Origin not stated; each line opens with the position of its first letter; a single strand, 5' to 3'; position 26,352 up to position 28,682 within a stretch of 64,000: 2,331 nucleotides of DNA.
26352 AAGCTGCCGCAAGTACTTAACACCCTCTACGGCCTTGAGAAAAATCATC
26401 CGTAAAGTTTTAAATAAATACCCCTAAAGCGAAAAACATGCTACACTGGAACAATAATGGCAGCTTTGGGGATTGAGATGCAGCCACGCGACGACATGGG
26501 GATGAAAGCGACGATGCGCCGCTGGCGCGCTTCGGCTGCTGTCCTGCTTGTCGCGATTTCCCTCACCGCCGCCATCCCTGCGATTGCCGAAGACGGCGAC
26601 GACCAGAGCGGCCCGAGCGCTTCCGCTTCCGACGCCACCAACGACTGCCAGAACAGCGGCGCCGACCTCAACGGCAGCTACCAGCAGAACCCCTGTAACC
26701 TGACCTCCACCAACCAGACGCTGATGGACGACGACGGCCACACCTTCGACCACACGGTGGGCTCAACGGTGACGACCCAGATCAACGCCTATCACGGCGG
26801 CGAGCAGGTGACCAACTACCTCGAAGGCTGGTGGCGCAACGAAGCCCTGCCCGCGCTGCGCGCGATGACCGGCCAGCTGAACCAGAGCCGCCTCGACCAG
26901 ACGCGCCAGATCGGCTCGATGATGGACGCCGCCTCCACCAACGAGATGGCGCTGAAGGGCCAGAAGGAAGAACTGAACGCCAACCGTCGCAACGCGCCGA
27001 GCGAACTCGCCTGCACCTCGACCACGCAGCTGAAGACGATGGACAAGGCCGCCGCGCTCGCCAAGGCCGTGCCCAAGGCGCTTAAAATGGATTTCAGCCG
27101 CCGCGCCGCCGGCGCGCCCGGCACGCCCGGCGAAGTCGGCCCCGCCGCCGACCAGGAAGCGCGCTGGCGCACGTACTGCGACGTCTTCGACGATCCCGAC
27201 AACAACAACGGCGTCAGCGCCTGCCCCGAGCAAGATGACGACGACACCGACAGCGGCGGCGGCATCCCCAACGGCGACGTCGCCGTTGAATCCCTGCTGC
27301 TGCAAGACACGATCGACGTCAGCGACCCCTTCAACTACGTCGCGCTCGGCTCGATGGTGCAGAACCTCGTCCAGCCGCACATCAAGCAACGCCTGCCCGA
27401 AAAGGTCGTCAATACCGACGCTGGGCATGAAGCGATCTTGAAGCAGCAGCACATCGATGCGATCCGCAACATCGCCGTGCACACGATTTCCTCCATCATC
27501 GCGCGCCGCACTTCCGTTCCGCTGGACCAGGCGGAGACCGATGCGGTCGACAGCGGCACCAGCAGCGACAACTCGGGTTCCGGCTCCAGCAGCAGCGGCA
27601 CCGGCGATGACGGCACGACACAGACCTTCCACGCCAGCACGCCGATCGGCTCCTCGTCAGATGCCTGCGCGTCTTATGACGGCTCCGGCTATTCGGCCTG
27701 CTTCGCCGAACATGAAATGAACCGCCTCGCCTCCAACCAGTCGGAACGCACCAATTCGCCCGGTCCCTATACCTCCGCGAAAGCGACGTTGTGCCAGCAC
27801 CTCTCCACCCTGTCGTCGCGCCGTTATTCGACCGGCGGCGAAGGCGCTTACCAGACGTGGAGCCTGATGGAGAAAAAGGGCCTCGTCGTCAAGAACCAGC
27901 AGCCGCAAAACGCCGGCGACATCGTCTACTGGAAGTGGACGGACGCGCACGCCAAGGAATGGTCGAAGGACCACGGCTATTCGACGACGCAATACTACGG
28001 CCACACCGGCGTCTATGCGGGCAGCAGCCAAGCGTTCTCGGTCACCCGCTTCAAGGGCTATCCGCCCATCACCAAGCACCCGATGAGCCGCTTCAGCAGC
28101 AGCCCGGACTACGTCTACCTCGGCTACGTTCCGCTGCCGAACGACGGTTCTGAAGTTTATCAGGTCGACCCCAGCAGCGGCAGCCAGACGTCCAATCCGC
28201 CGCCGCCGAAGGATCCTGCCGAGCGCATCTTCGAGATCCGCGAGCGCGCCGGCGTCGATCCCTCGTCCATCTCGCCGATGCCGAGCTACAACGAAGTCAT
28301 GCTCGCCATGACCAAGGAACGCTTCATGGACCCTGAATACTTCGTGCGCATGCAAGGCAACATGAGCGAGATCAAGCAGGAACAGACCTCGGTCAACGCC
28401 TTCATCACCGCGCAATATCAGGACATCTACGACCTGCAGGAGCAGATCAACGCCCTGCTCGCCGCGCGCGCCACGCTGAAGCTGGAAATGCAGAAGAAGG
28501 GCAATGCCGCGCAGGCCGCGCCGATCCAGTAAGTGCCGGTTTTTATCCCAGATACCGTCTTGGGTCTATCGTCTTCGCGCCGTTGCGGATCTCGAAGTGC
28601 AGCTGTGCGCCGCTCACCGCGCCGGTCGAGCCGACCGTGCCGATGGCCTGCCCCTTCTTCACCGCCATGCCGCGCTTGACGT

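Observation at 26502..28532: Large secreted orphan protein with an embedded papain-like Cys...His segment, convergent with nlpD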

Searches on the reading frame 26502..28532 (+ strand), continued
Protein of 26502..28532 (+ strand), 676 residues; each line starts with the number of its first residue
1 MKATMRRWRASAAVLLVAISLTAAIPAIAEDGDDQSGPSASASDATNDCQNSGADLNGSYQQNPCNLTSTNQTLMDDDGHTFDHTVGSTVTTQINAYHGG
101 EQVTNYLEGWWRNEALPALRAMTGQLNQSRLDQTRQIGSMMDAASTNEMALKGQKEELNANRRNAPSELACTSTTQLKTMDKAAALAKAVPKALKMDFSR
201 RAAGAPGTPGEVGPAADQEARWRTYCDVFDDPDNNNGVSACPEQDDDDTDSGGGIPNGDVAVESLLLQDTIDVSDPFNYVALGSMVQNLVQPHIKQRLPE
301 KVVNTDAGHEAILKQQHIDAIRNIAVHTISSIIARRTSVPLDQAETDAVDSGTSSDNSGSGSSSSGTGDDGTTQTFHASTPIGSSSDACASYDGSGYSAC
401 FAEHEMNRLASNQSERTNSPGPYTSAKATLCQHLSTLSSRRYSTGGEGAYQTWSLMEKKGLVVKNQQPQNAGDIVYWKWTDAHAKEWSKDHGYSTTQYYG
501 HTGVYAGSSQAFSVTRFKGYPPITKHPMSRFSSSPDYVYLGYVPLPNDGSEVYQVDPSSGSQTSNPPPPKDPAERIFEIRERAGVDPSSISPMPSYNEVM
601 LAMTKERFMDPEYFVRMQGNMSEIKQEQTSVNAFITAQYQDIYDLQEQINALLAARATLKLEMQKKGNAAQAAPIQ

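Call 92: list_cluster_members(proteins=[P0001, P0005, P0006, P0007, P0009, P0011, P0012, P0014, P0045, P0068])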
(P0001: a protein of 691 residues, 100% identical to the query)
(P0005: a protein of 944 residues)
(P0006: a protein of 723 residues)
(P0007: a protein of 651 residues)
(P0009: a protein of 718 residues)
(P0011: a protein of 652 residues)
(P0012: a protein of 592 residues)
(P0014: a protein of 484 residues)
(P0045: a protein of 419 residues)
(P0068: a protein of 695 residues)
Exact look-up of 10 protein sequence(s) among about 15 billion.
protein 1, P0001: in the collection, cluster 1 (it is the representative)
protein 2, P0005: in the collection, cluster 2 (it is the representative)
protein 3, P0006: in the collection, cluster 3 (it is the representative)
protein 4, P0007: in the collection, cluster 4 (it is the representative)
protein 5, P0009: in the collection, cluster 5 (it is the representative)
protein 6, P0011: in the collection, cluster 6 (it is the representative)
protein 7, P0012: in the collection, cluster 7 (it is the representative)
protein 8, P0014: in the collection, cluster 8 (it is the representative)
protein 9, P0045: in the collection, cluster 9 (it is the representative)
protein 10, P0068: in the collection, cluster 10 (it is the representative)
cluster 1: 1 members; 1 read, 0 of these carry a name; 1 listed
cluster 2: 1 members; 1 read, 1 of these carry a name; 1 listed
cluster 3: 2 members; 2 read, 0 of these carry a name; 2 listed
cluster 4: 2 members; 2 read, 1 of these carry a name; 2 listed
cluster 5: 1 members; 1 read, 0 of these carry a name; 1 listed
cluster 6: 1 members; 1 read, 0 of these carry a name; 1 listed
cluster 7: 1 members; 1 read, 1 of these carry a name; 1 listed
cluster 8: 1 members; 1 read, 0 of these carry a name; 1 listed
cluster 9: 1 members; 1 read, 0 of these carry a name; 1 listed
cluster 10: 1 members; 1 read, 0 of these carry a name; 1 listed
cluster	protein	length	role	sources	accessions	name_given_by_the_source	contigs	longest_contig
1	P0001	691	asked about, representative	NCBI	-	-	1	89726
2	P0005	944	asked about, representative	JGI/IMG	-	hypothetical protein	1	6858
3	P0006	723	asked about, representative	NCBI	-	-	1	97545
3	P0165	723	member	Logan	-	-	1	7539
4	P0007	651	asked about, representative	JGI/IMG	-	cell wall-associated NlpC family hydrolase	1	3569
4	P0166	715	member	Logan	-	-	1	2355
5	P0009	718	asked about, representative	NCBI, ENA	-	-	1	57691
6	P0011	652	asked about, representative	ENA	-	-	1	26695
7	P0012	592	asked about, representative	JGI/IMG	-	hypothetical protein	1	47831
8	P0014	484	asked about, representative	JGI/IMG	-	-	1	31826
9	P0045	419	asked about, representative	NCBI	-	-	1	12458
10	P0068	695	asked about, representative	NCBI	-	-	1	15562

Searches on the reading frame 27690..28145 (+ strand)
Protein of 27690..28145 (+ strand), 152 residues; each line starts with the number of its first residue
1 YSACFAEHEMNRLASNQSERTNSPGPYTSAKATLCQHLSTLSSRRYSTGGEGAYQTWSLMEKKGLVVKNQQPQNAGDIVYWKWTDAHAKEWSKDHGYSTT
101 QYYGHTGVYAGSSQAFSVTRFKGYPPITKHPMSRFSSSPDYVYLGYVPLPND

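Call 59: find_homologous_proteins(query=A4, max_evalue=0.001)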
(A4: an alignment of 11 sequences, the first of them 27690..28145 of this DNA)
Query A4 (11 sequences) (152 aa, profile of the alignment): 5 proteins with E <= 0.001 among 2671 candidates.
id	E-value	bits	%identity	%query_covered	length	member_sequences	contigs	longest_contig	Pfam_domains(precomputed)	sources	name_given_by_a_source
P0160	4.1e-12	64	28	30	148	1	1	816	PF00877.26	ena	-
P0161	2.9e-6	45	43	9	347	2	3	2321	PF00877.26,PF01476.27,PF23473.2,PF08239.18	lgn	-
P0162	6.1e-4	38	50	7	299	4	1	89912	PF00877.26,PF06347.20,PF07653.24,PF08239.18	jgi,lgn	-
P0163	7.7e-4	37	43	9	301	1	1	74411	PF00877.26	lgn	-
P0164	7.9e-4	37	50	7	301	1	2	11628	PF05036.19,PF00877.26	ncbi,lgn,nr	ncbi:hypothetical protein RsTz2092_09930 [Deferribacterales bacterium RsTz2092]|nr:hypothetical prot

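Call 60: search_protein_families(library=pfam, alignment_id=A4, max_evalue=1)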
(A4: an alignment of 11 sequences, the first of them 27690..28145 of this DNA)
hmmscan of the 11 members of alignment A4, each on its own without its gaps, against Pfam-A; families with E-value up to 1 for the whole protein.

A. member 1, window:27690-28145:+ (152 aa): 1 family
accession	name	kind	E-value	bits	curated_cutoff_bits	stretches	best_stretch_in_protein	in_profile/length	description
PF05257.22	CHAP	-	0.04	14.8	26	1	48-109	22-66/81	CHAP domain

B. families by the number of members that match (of 11 scanned): 4 families
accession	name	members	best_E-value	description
PF00877.26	NLPC_P60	8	5.5e-08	NlpC/P60 family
PF05257.22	CHAP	8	0.00024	CHAP domain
PF22262.2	DUF6950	1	0.075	Domain of unknown function (DUF6950)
PF04162.18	Gyro_capsid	1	0.5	Gyrovirus capsid protein (VP1)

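Call 75: predict_structure(alignment_id=A5)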
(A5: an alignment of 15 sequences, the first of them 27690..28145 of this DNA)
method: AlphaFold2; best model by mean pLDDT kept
length: 152 residues; sequences in the alignment: 15
mean_pLDDT: 73.2   pTM: 0.69
mean pLDDT of the five models: 73.2, 73.0, 72.3, 71.9, 67.8
residues with pLDDT >= 90: 37; 70-90: 57; 50-70: 33; < 50: 25
segments of 3 or more residues with pLDDT < 50: 16-32, 45-50
pLDDT, mean of each block of 10 residues (from residue 1): 56 46 39 58 47 82 93 91 88 78 83 85 78 87 90 57
secondary structure, 60 per line:
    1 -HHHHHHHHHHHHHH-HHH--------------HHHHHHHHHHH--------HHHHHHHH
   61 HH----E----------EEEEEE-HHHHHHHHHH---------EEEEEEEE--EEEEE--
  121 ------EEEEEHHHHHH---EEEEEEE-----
elements in order: H2-15 H34-44 H53-62 E78-83 H85-94 E104-111 E114-118 E127-131 H132-137 E141-147

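Call 78: fold_search(model_id=the predicted structure, library=pdb)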
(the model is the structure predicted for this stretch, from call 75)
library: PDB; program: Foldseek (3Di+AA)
matches with E <= 10: 195; with E <= 0.001: 0
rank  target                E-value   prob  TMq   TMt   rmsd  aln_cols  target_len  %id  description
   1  8xud_K                5.6e-03  0.98  0.40  0.43   6.4       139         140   16  Crystal structure of adaptor NlpI in complex with endopeptidase MepS and PDZ-protease Prc (released 2024-06-05)
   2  7v6s_A                8.6e-03  0.98  0.44  0.51   6.3       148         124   15  Crystal structure of bacterial peptidase (released 2022-08-24)
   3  8xud_I                9.7e-03  0.99  0.45  0.48   6.4       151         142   14  Crystal structure of adaptor NlpI in complex with endopeptidase MepS and PDZ-protease Prc (released 2024-06-05)
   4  8xup_G                1.2e-02  0.96  0.39  0.40   6.6       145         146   13  Crystal structure of lipoprotein NlpI in complex with MepS (released 2024-06-05)
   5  8xud_J                1.4e-02  0.98  0.46  0.47   6.2       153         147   14  Crystal structure of adaptor NlpI in complex with endopeptidase MepS and PDZ-protease Prc (released 2024-06-05)
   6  7v6u_B                1.5e-02  0.97  0.43  0.49   6.5       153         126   13  Crystal structure of bacterial peptidase (released 2022-08-24)
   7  7v6t_A                1.6e-02  0.96  0.41  0.46   6.3       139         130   15  Crystal structure of bacterial peptidase (released 2022-08-24)
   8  8xud_L                1.9e-02  0.97  0.47  0.48   7.0       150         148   15  Crystal structure of adaptor NlpI in complex with endopeptidase MepS and PDZ-protease Prc (released 2024-06-05)
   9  8xup_E                2.5e-02  0.90  0.37  0.40   7.0       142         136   13  Crystal structure of lipoprotein NlpI in complex with MepS (released 2024-06-05)
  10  7v6u_A                4.0e-02  0.91  0.43  0.49   6.3       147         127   14  Crystal structure of bacterial peptidase (released 2022-08-24)
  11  8xup_J                4.9e-02  0.80  0.39  0.41   7.2       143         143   13  Crystal structure of lipoprotein NlpI in complex with MepS (released 2024-06-05)
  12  7v6t_B                6.6e-02  0.84  0.41  0.49   6.6       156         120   13  Crystal structure of bacterial peptidase (released 2022-08-24)
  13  9eug_A                8.0e-02  0.54  0.40  0.40   7.0       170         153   14  Cryo-EM structure of Staphylococcus aureus bacteriophage phi812 baseplate in the pre-contraction state - core, wedge m (released 2025-04-09)
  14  9euf_A                8.5e-02  0.51  0.40  0.25   7.9       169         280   15  Cryo-EM structure of Staphylococcus aureus bacteriophage phi812 baseplate in the pre-contraction state - complete (released 2025-04-09)
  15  4xcm_B                1.3e-01  0.69  0.38  0.29   7.9       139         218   14  Crystal structure of the putative NlpC/P60 D,L endopeptidase from T. thermophilus (released 2015-01-14)
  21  8er5_B                2.9e-01  0.28  0.32  0.38  10.5       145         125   13  Crystal Structure of NlpC/P60 domain from Clostridium innocuum NlpC/P60 domain-containing protein CI_01448. (released 2023-10-18)
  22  8er5_A                2.9e-01  0.25  0.32  0.38  10.0       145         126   12  Crystal Structure of NlpC/P60 domain from Clostridium innocuum NlpC/P60 domain-containing protein CI_01448. (released 2023-10-18)
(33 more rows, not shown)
